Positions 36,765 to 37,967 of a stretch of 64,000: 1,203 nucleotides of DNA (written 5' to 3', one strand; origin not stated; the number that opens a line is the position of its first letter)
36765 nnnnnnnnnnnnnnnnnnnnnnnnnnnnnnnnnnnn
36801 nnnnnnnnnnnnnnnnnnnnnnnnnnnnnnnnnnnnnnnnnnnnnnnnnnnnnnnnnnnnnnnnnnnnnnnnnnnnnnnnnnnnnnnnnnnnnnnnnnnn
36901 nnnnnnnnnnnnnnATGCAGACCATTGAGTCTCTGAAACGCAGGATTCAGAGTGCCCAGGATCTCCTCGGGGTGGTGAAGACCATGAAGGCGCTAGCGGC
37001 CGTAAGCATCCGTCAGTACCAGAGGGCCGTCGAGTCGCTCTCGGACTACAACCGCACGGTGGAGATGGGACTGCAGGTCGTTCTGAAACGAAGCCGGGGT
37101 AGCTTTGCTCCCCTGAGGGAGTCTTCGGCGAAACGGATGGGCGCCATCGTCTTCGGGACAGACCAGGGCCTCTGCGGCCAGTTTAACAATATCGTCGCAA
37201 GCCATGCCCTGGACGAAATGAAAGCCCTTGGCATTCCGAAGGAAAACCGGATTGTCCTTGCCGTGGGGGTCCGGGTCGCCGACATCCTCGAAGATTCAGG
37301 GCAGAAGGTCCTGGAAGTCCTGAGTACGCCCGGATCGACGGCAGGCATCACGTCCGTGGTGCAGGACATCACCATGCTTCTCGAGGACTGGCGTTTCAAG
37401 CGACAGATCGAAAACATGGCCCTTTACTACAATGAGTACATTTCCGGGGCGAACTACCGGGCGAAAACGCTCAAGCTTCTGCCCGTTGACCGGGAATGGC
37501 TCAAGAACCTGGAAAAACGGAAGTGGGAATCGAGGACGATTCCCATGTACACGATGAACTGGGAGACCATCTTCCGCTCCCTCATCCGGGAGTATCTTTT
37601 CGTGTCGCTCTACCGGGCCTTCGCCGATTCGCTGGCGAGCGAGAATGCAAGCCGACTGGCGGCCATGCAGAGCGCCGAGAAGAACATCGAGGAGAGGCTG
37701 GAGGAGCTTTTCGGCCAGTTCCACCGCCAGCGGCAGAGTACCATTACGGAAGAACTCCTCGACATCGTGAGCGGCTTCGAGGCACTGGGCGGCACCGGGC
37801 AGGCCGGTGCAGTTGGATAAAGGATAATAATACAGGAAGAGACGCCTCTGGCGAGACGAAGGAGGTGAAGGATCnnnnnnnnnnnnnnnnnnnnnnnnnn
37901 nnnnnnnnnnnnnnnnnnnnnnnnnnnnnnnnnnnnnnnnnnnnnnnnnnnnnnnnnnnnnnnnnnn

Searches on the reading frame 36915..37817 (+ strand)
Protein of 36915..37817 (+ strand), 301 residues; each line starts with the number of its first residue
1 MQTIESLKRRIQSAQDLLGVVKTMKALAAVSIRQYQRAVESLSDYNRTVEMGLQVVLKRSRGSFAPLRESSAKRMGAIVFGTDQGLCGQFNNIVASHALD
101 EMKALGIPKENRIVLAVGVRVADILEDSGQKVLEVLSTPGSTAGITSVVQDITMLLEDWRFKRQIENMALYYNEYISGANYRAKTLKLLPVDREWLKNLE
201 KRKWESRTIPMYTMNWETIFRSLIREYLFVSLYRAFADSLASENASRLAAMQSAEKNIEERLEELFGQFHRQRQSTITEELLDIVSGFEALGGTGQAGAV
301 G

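Call 44: search_protein_families(library=pfam, proteins=[window:36915-37817:+], max_evalue=0.00001)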
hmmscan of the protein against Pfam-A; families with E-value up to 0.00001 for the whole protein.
window:36915-37817:+ (301 aa): 1 family
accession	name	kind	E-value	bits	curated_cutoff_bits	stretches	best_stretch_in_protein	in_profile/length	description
PF00231.24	ATP-synt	-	3.5e-62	211.1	39.9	1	4-291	2-285/285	ATP synthase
